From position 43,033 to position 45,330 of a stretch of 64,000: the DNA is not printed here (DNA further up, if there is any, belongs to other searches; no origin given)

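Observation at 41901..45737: Split sGC-like gas-sensor operon: stand-alone H-NOX, H-NOXA-PAS-PAS histidine kinase, NarL-type regulator and a DedA/VTT membrane protein, all start/stop-overlapped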

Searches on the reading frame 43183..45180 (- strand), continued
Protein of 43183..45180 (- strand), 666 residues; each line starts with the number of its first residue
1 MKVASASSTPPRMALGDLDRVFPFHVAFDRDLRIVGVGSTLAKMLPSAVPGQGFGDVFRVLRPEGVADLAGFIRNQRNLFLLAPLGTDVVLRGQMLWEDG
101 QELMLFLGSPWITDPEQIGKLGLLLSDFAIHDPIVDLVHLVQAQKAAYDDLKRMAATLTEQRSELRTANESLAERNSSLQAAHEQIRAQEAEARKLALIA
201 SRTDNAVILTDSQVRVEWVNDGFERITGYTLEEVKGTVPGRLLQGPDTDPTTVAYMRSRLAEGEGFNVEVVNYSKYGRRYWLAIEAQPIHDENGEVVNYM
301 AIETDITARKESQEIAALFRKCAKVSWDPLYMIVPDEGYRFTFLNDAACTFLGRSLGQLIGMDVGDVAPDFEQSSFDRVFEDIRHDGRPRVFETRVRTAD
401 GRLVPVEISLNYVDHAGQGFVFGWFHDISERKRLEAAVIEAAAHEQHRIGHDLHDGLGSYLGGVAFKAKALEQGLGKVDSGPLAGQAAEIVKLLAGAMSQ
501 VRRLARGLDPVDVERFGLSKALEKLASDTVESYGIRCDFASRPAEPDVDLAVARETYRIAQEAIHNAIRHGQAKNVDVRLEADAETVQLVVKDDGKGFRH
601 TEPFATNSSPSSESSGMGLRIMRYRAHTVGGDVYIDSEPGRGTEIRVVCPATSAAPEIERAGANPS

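Call 12: find_homologous_proteins(query=window:43183-45180:-, max_evalue=1e-10)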
Query window:43183-45180:- (666 aa): 361 proteins with E <= 1e-10 among 8000 candidates; the best 120 are listed.
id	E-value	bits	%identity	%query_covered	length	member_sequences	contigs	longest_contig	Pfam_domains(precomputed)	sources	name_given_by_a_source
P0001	0.0e+0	1497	100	100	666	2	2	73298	PF08447.19,PF13426.14,PF13188.14,PF07701.21,PF13581.13,PF07730.20,PF08448.17,PF02518.32,PF00989.32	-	-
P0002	0.0e+0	1311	86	100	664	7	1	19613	PF08447.19,PF13426.14,PF13188.14,PF07701.21,PF13581.13,PF07730.20,PF08448.17,PF02518.32,PF00989.32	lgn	-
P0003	0.0e+0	1291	85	100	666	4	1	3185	PF08447.19,PF13426.14,PF13188.14,PF07701.21,PF13581.13,PF07730.20,PF08448.17,PF02518.32,PF00989.32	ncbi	ncbi:MAG: PAS domain S-box protein [Alphaproteobacteria bacterium]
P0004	0.0e+0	1247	83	99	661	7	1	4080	PF08447.19,PF13426.14,PF13188.14,PF07701.21,PF13581.13,PF07730.20,PF08448.17,PF02518.32,PF00989.32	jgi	-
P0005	0.0e+0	1120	74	99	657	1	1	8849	PF08447.19,PF13426.14,PF13188.14,PF07701.21,PF13581.13,PF07730.20,PF08448.17,PF02518.32,PF00989.32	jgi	-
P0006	0.0e+0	1119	74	100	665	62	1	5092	PF08447.19,PF13426.14,PF13188.14,PF07701.21,PF13581.13,PF07730.20,PF08448.17,PF02518.32,PF00989.32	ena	-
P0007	2.8e-279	946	77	81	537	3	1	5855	PF08447.19,PF13426.14,PF13188.14,PF13581.13,PF07730.20,PF08448.17,PF02518.32,PF00989.32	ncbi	ncbi:MAG: PAS domain S-box protein, partial [Deltaproteobacteria bacterium]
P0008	3.8e-242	823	56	99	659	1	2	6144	PF08447.19,PF13426.14,PF13188.14,PF07701.21,PF13581.13,PF07730.20,PF08448.17,PF02518.32,PF00989.32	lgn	-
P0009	2.2e-231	788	57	95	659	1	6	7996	PF08447.19,PF13426.14,PF13188.14,PF07701.21,PF13581.13,PF07730.20,PF08448.17,PF02518.32,PF00989.32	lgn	-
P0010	2.9e-224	764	76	66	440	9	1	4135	PF08447.19,PF13426.14,PF13581.13,PF07730.20,PF08448.17,PF02518.32,PF00989.32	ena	-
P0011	1.0e-121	426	37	38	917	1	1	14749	PF08447.19,PF13426.14,PF13188.14,PF08448.17,PF02518.32,PF00989.32,PF14501.13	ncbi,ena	-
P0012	2.4e-100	355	44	61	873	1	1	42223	PF08447.19,PF13426.14,PF13188.14,PF07701.21,PF08348.19,PF08448.17,PF00989.32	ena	-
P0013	3.4e-100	355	33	70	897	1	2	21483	PF08447.19,PF13426.14,PF13188.14,PF07701.21,PF12860.14,PF08448.17,PF02518.32,PF00512.32,PF00989.32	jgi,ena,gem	-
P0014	1.1e-94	336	50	51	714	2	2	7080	PF08447.19,PF13426.14,PF07701.21,PF13185.13,PF08448.17,PF02518.32,PF00512.32,PF00989.32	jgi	jgi:two-component system, sensor histidine kinase and response regulator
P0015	2.3e-94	335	52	43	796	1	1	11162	PF08447.19,PF13426.14,PF13188.14,PF07701.21,PF13185.13,PF01590.33,PF08448.17,PF00512.32,PF00989.32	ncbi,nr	ncbi:MAG: PAS domain S-box protein, partial [Verrucomicrobiales bacterium]|nr:PAS domain S-box prote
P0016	1.9e-93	332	53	45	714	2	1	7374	PF08447.19,PF13426.14,PF07701.21,PF13185.13,PF13581.13,PF08448.17,PF02518.32,PF00512.32,PF00989.32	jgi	jgi:two-component system, sensor histidine kinase and response regulator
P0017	3.4e-93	331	51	46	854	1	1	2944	PF08447.19,PF13426.14,PF13188.14,PF07701.21,PF13185.13,PF01590.33,PF13581.13,PF08448.17,PF02518.32,PF00512.32,PF00989.32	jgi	-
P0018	4.2e-93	331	49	28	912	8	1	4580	PF08447.19,PF13426.14,PF13188.14,PF07701.21,PF12860.14,PF08448.17,PF02518.32,PF00512.32,PF00989.32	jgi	-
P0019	5.2e-93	331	47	51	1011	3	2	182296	PF08447.19,PF13426.14,PF07701.21,PF13185.13,PF01590.33,PF08448.17,PF02518.32,PF00512.32,PF00989.32,PF00072.31,PF01627.29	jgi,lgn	-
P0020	1.7e-92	329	53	44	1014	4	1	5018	PF08447.19,PF13426.14,PF07701.21,PF13185.13,PF01590.33,PF08448.17,PF02518.32,PF00512.32,PF00989.32,PF00072.31,PF01627.29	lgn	-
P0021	2.6e-92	328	34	95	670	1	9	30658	PF08447.19,PF13426.14,PF13188.14,PF07701.21,PF08448.17,PF02518.32,PF00512.32,PF00989.32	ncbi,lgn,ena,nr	ncbi:MAG TPA: hypothetical protein DCM86_19935 [Verrucomicrobiales bacterium]|nr:hypothetical protei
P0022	8.7e-92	327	53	43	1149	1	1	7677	PF13426.14,PF13188.14,PF07701.21,PF13185.13,PF00512.32,PF00072.31,PF01627.29,PF08447.19,PF01590.33,PF08448.17,PF02518.32,PF00989.32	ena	-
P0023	1.2e-91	326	49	44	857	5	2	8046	PF13426.14,PF13188.14,PF07701.21,PF13185.13,PF00512.32,PF08447.19,PF12860.14,PF01590.33,PF13581.13,PF08448.17,PF02518.32,PF00989.32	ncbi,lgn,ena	-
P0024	4.1e-91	325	48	45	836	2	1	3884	PF08447.19,PF13426.14,PF13188.14,PF07701.21,PF08448.17,PF02518.32,PF00512.32,PF00989.32,PF00072.31,PF01627.29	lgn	-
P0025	7.1e-91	324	49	46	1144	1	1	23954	PF13426.14,PF13188.14,PF07701.21,PF13185.13,PF00512.32,PF00072.31,PF01627.29,PF08447.19,PF01590.33,PF08448.17,PF02518.32,PF00989.32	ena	-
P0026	1.3e-90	323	46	51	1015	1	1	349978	PF08447.19,PF13426.14,PF07701.21,PF13185.13,PF01590.33,PF08448.17,PF02518.32,PF00512.32,PF00989.32,PF00072.31,PF01627.29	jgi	jgi:PAS domain S-box-containing protein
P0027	2.0e-90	322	46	54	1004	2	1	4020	PF08447.19,PF13426.14,PF07701.21,PF13185.13,PF01590.33,PF08448.17,PF02518.32,PF00512.32,PF00989.32,PF00072.31,PF01627.29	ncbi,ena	-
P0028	3.0e-90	322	34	98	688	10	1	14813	PF08447.19,PF13426.14,PF13188.14,PF07701.21,PF12860.14,PF08448.17,PF02518.32,PF00512.32,PF00989.32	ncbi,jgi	jgi:PAS domain S-box-containing protein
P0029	3.4e-90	322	43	61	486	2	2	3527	PF08447.19,PF13426.14,PF13188.14,PF07701.21,PF08448.17,PF00989.32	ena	-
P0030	7.7e-90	320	51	45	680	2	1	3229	PF08447.19,PF13426.14,PF13188.14,PF07701.21,PF13185.13,PF01590.33,PF08448.17,PF00989.32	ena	-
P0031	1.2e-89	320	51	43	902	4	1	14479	PF08447.19,PF13426.14,PF13188.14,PF07701.21,PF13185.13,PF01590.33,PF08448.17,PF02518.32,PF00512.32,PF00989.32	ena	-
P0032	1.4e-89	319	40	62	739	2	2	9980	PF08447.19,PF13426.14,PF13188.14,PF07701.21,PF08448.17,PF00989.32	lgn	-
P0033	2.0e-89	319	41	65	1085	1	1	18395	PF08447.19,PF13426.14,PF13188.14,PF07701.21,PF08448.17,PF02518.32,PF00512.32,PF00989.32,PF00072.31,PF01627.29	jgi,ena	jgi:PAS domain S-box-containing protein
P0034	2.4e-89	319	48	44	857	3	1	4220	PF13426.14,PF13188.14,PF07701.21,PF13185.13,PF00512.32,PF22922.3,PF08447.19,PF12860.14,PF01590.33,PF08448.17,PF02518.32,PF00989.32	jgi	-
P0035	1.2e-88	316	46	47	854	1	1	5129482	PF08447.19,PF13426.14,PF07701.21,PF08448.17,PF02518.32,PF00512.32,PF23198.2,PF00989.32,PF00072.31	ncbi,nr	ncbi:MAG: response regulator [Acidobacteriota bacterium]|nr:MAG: response regulator [Acidobacteriota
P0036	3.0e-88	315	48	44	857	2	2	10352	PF13426.14,PF13188.14,PF07701.21,PF13185.13,PF00512.32,PF22922.3,PF08447.19,PF12860.14,PF01590.33,PF08448.17,PF02518.32,PF00989.32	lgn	-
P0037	3.9e-88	315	34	94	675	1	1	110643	PF08447.19,PF13426.14,PF13188.14,PF07701.21,PF12860.14,PF08448.17,PF02518.32,PF00512.32,PF00989.32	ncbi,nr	ncbi:MAG: PAS domain S-box protein [Verrucomicrobiales bacterium]|nr:PAS domain S-box protein [Verru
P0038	4.1e-88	315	50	45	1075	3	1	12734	PF08447.19,PF13426.14,PF13188.14,PF07701.21,PF13185.13,PF01590.33,PF08448.17,PF02518.32,PF00512.32,PF00989.32,PF00072.31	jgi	jgi:two-component system CheB/CheR fusion protein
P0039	7.0e-88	314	46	52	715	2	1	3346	PF08447.19,PF13426.14,PF13188.14,PF07701.21,PF13185.13,PF01590.33,PF08448.17,PF00512.32,PF00989.32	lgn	-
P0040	8.9e-88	314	53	45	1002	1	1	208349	PF08447.19,PF13426.14,PF07701.21,PF13185.13,PF01590.33,PF08448.17,PF02518.32,PF00512.32,PF00989.32,PF00072.31,PF01627.29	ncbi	-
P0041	2.8e-87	312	51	45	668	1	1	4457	PF08447.19,PF13426.14,PF13188.14,PF07701.21,PF13185.13,PF08448.17,PF00989.32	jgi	jgi:PAS domain S-box-containing protein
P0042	5.0e-87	311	52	44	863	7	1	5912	PF08447.19,PF13426.14,PF07701.21,PF13185.13,PF01590.33,PF08448.17,PF02518.32,PF00512.32,PF00989.32,PF00072.31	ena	-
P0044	9.4e-87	310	51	45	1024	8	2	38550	PF08447.19,PF13426.14,PF13188.14,PF07701.21,PF13185.13,PF01590.33,PF08448.17,PF02518.32,PF00512.32,PF00989.32,PF00072.31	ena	-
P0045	1.5e-86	309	46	50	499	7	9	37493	PF08447.19,PF13426.14,PF13188.14,PF07701.21,PF08448.17,PF00989.32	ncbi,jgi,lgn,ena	jgi:PAS domain S-box-containing protein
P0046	1.5e-86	309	50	48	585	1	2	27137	PF08447.19,PF13426.14,PF07701.21,PF08448.17,PF00989.32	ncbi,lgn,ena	-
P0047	1.6e-86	309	52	44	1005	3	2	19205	PF08447.19,PF13426.14,PF07701.21,PF13185.13,PF01590.33,PF08448.17,PF02518.32,PF00512.32,PF00989.32,PF00072.31,PF01627.29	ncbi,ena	-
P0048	2.5e-86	309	50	44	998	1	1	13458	PF13426.14,PF07701.21,PF13185.13,PF00512.32,PF00072.31,PF01627.29,PF22922.3,PF08447.19,PF01590.33,PF08448.17,PF02518.32,PF00989.32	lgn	-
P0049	2.8e-86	309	48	46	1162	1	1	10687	PF13426.14,PF13188.14,PF07701.21,PF13185.13,PF00512.32,PF00072.31,PF01627.29,PF08447.19,PF01590.33,PF08448.17,PF02518.32,PF00989.32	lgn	-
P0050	8.3e-86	307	44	53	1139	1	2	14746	PF13426.14,PF13188.14,PF07701.21,PF13185.13,PF00512.32,PF00072.31,PF01627.29,PF08447.19,PF01590.33,PF08448.17,PF02518.32,PF00989.32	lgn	-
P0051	8.4e-86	307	49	45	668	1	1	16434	PF08447.19,PF13426.14,PF13188.14,PF07701.21,PF13185.13,PF01590.33,PF08448.17,PF00989.32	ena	-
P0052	8.7e-86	307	50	46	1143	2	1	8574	PF13426.14,PF13188.14,PF07701.21,PF13185.13,PF00512.32,PF00072.31,PF01627.29,PF08447.19,PF01590.33,PF08448.17,PF02518.32,PF00989.32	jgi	jgi:PAS domain S-box-containing protein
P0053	1.0e-85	307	41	60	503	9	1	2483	PF08447.19,PF13426.14,PF13188.14,PF07701.21,PF08448.17,PF00989.32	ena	-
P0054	2.1e-85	306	45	52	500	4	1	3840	PF08447.19,PF13426.14,PF13188.14,PF07701.21,PF08448.17,PF00989.32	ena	-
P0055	2.9e-85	305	41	64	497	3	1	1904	PF08447.19,PF13426.14,PF13188.14,PF07701.21,PF08448.17,PF00989.32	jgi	-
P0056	3.3e-85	305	51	44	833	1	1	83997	PF08447.19,PF13426.14,PF07701.21,PF08448.17,PF02518.32,PF00512.32,PF00989.32,PF00072.31,PF01627.29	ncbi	-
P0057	3.5e-85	305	41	65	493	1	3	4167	PF08447.19,PF13426.14,PF13188.14,PF07701.21,PF08448.17,PF00989.32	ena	-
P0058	4.0e-85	305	46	45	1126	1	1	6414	PF08447.19,PF13426.14,PF07701.21,PF13185.13,PF01590.33,PF08448.17,PF02518.32,PF00512.32,PF00989.32,PF00072.31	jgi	jgi:PAS domain S-box-containing protein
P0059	4.4e-85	305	30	70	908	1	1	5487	PF08447.19,PF13426.14,PF13188.14,PF07701.21,PF12860.14,PF08448.17,PF02518.32,PF00512.32,PF00989.32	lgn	-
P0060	6.3e-85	304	49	46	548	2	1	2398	PF08447.19,PF13426.14,PF07701.21,PF08448.17,PF02518.32,PF00512.32,PF00989.32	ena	-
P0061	6.7e-85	304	49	45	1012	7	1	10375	PF08447.19,PF13426.14,PF07701.21,PF13185.13,PF01590.33,PF08448.17,PF02518.32,PF00512.32,PF00989.32,PF00072.31,PF01627.29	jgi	-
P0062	7.6e-85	304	50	46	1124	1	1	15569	PF13426.14,PF13188.14,PF07701.21,PF13185.13,PF00512.32,PF00072.31,PF01627.29,PF08447.19,PF01590.33,PF08448.17,PF02518.32,PF00989.32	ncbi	-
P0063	8.9e-85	304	45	51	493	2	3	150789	PF08447.19,PF13426.14,PF13188.14,PF07701.21,PF08448.17,PF00989.32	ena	-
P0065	1.2e-84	303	48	45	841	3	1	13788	PF13426.14,PF07701.21,PF08448.17,PF02518.32,PF00512.32,PF00989.32,PF00072.31,PF01627.29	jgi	jgi:PAS domain S-box-containing protein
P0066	2.0e-84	302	41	63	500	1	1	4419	PF08447.19,PF13426.14,PF13188.14,PF07701.21,PF08448.17,PF00989.32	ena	-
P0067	2.4e-84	302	41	61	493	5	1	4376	PF08447.19,PF13426.14,PF13188.14,PF07701.21,PF08448.17,PF00989.32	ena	-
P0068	1.5e-83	300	43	54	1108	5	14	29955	PF13426.14,PF13188.14,PF07701.21,PF13185.13,PF00512.32,PF00072.31,PF01627.29,PF08447.19,PF01590.33,PF08448.17,PF02518.32,PF00989.32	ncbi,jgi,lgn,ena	ncbi:MAG: ATP-binding protein [Akkermansiaceae bacterium]|jgi:PAS domain S-box-containing protein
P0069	1.5e-83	300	49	44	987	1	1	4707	PF08447.19,PF13426.14,PF07701.21,PF13185.13,PF01590.33,PF08448.17,PF02518.32,PF00512.32,PF00989.32,PF00072.31,PF01627.29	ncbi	-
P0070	5.5e-83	298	50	46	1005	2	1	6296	PF08447.19,PF13426.14,PF07701.21,PF13185.13,PF08448.17,PF02518.32,PF00512.32,PF00989.32,PF00072.31,PF01627.29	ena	-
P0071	2.8e-82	295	43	52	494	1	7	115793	PF08447.19,PF13426.14,PF13188.14,PF07701.21,PF08448.17,PF00989.32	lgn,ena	-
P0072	8.2e-82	294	43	55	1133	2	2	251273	PF08447.19,PF13426.14,PF07701.21,PF13185.13,PF01590.33,PF08448.17,PF02518.32,PF00512.32,PF00989.32,PF00072.31,PF01627.29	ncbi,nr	ncbi:MAG: response regulator [Verrucomicrobiales bacterium]|nr:response regulator [Verrucomicrobiale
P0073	9.5e-81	290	47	48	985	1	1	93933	PF13426.14,PF07701.21,PF13185.13,PF01590.33,PF08448.17,PF02518.32,PF00512.32,PF00989.32,PF00072.31,PF01627.29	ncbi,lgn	-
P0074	3.5e-80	288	45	46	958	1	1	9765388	PF08447.19,PF13426.14,PF07701.21,PF08448.17,PF02518.32,PF00512.32,PF00989.32,PF00072.31,PF01627.29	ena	-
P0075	1.1e-79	287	43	51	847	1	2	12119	PF08447.19,PF13426.14,PF13188.14,PF07701.21,PF13185.13,PF01590.33,PF08448.17,PF02518.32,PF00512.32,PF00989.32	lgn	-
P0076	1.6e-79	286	50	43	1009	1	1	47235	PF08447.19,PF13426.14,PF13188.14,PF07701.21,PF13185.13,PF13581.13,PF08448.17,PF00989.32,PF07228.18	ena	-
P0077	4.8e-79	285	46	44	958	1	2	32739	PF08447.19,PF13426.14,PF07701.21,PF08448.17,PF02518.32,PF00512.32,PF00989.32,PF00072.31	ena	-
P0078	1.1e-78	283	47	45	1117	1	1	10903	PF08447.19,PF13426.14,PF07701.21,PF13185.13,PF01590.33,PF08448.17,PF02518.32,PF00512.32,PF00989.32,PF00072.31,PF01627.29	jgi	jgi:two-component system, sensor histidine kinase and response regulator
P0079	1.4e-78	283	45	45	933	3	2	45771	PF08447.19,PF13426.14,PF07701.21,PF08448.17,PF02518.32,PF00512.32,PF00989.32,PF00072.31,PF01627.29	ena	-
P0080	4.7e-77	278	32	70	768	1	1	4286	PF08447.19,PF13426.14,PF13188.14,PF07701.21,PF08448.17,PF02518.32,PF00512.32,PF00989.32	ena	-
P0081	5.8e-77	278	47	46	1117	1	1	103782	PF22922.3,PF13426.14,PF07701.21,PF13185.13,PF01590.33,PF08448.17,PF02518.32,PF00512.32,PF00989.32,PF00072.31,PF01627.29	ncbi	ncbi:MAG: response regulator [Akkermansiaceae bacterium]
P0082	1.9e-76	276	47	46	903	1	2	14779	PF08447.19,PF13426.14,PF07701.21,PF13185.13,PF01590.33,PF13581.13,PF08448.17,PF00989.32,PF07228.18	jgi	jgi:PAS domain S-box-containing protein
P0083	2.6e-76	276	45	27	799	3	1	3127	PF08447.19,PF13426.14,PF13188.14,PF07701.21,PF08448.17,PF02518.32,PF00512.32,PF00989.32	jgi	-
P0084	5.0e-76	275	43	46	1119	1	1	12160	PF08447.19,PF13426.14,PF07701.21,PF13185.13,PF01590.33,PF08448.17,PF02518.32,PF00512.32,PF00989.32,PF00072.31,PF01627.29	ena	-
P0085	4.2e-75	272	48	44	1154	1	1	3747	PF08447.19,PF13426.14,PF13188.14,PF07701.21,PF01590.33,PF08448.17,PF02518.32,PF00512.32,PF00989.32,PF00072.31,PF01627.29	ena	-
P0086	4.8e-75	271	42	46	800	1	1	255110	PF08447.19,PF13426.14,PF07701.21,PF08448.17,PF02518.32,PF00512.32,PF00989.32,PF00072.31,PF01627.29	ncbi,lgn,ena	-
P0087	2.5e-74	269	46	46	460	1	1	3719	PF08447.19,PF13426.14,PF07701.21,PF08448.17,PF02518.32,PF00512.32,PF00989.32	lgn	-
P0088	3.0e-74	269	45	45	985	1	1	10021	PF13426.14,PF07701.21,PF13185.13,PF08448.17,PF02518.32,PF00512.32,PF00989.32,PF00072.31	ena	-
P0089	4.4e-74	268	39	64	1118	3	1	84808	PF08447.19,PF13426.14,PF13188.14,PF07701.21,PF12860.14,PF08448.17,PF02518.32,PF00512.32,PF00989.32,PF00072.31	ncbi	-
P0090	6.4e-74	268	42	46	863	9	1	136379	PF08447.19,PF13426.14,PF07701.21,PF08448.17,PF02518.32,PF00512.32,PF00989.32,PF00072.31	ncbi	-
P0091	1.1e-73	267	46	44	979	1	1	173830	PF13426.14,PF07701.21,PF13185.13,PF01590.33,PF08448.17,PF02518.32,PF00512.32,PF00989.32,PF00072.31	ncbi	ncbi:MAG: hypothetical protein SynsKO_00240 [Synoicihabitans sp.]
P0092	2.9e-73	266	43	45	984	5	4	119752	PF13426.14,PF07701.21,PF13185.13,PF01590.33,PF08448.17,PF02518.32,PF00512.32,PF00989.32,PF00072.31,PF01627.29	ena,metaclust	metaclust:\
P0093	8.0e-73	264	46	45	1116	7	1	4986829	PF08447.19,PF13426.14,PF07701.21,PF13185.13,PF01590.33,PF08448.17,PF02518.32,PF00512.32,PF00989.32,PF00072.31,PF01627.29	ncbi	-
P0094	2.9e-72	262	45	47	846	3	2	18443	PF13426.14,PF07701.21,PF13185.13,PF08448.17,PF02518.32,PF00512.32,PF00989.32,PF00072.31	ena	-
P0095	1.2e-71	260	42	51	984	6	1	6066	PF13426.14,PF07701.21,PF13185.13,PF08448.17,PF02518.32,PF00512.32,PF00989.32,PF00072.31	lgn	-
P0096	7.6e-71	258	45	45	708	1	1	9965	PF13426.14,PF07701.21,PF13185.13,PF08448.17,PF02518.32,PF00512.32,PF00989.32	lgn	-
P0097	2.9e-70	256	42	46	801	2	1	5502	PF08447.19,PF13426.14,PF13188.14,PF07701.21,PF08448.17,PF02518.32,PF00512.32,PF00989.32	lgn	-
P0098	6.8e-70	254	44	47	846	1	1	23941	PF13426.14,PF07701.21,PF13185.13,PF01590.33,PF08448.17,PF02518.32,PF00512.32,PF00989.32,PF00072.31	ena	-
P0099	8.5e-70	254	45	44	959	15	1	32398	PF08447.19,PF13426.14,PF13188.14,PF07701.21,PF13185.13,PF08448.17,PF02518.32,PF00512.32,PF00989.32,PF00072.31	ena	-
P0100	1.1e-69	254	27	69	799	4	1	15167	PF08447.19,PF13426.14,PF13188.14,PF07701.21,PF08448.17,PF02518.32,PF00512.32,PF00989.32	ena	-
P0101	1.6e-69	253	42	27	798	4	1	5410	PF08447.19,PF13426.14,PF13188.14,PF07701.21,PF08448.17,PF02518.32,PF00512.32,PF00989.32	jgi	jgi:PAS domain S-box-containing protein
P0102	6.9e-69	251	35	63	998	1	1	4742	PF08447.19,PF13426.14,PF13188.14,PF07701.21,PF12860.14,PF08448.17,PF02518.32,PF00512.32,PF00989.32,PF00072.31,PF01627.29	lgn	-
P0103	1.5e-68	250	30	94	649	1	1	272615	PF08447.19,PF13426.14,PF13188.14,PF07701.21,PF08448.17,PF02518.32,PF00512.32,PF00989.32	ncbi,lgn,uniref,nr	ncbi:PAS domain S-box-containing protein [Chitinivorax tropicus]|uniref:PAS domain S-box-containing 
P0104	1.5e-68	250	39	54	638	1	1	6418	PF08447.19,PF13426.14,PF13188.14,PF07701.21,PF24820.2,PF08448.17,PF02518.32,PF00512.32,PF00989.32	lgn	-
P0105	2.2e-68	249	45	44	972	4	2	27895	PF08447.19,PF13426.14,PF07701.21,PF13185.13,PF01590.33,PF08448.17,PF02518.32,PF00512.32,PF00989.32,PF00072.31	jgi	jgi:PAS domain S-box-containing protein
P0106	2.9e-68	249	44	44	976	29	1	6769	PF13426.14,PF07701.21,PF13185.13,PF01590.33,PF08448.17,PF02518.32,PF00512.32,PF00989.32,PF00072.31,PF01627.29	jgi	jgi:PAS domain S-box-containing protein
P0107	6.0e-68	248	30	98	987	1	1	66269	PF08447.19,PF13426.14,PF13188.14,PF07701.21,PF12860.14,PF08448.17,PF02518.32,PF00512.32,PF00989.32,PF00072.31,PF01627.29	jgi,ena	-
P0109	4.3e-67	245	35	65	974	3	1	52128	PF08447.19,PF13426.14,PF13188.14,PF07701.21,PF12860.14,PF08448.17,PF02518.32,PF00512.32,PF00989.32,PF00072.31,PF01627.29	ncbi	ncbi:MAG: PAS domain S-box protein [Methylocystis sp.]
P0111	2.1e-65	240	42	47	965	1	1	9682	PF08447.19,PF13426.14,PF07701.21,PF13185.13,PF08448.17,PF02518.32,PF00512.32,PF00989.32,PF00072.31,PF01627.29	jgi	-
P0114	1.2e-63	234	51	36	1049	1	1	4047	PF13426.14,PF07701.21,PF13185.13,PF01590.33,PF08448.17,PF02518.32,PF00512.32,PF00989.32,PF00072.31,PF14215.13,PF01627.29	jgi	jgi:PAS domain S-box-containing protein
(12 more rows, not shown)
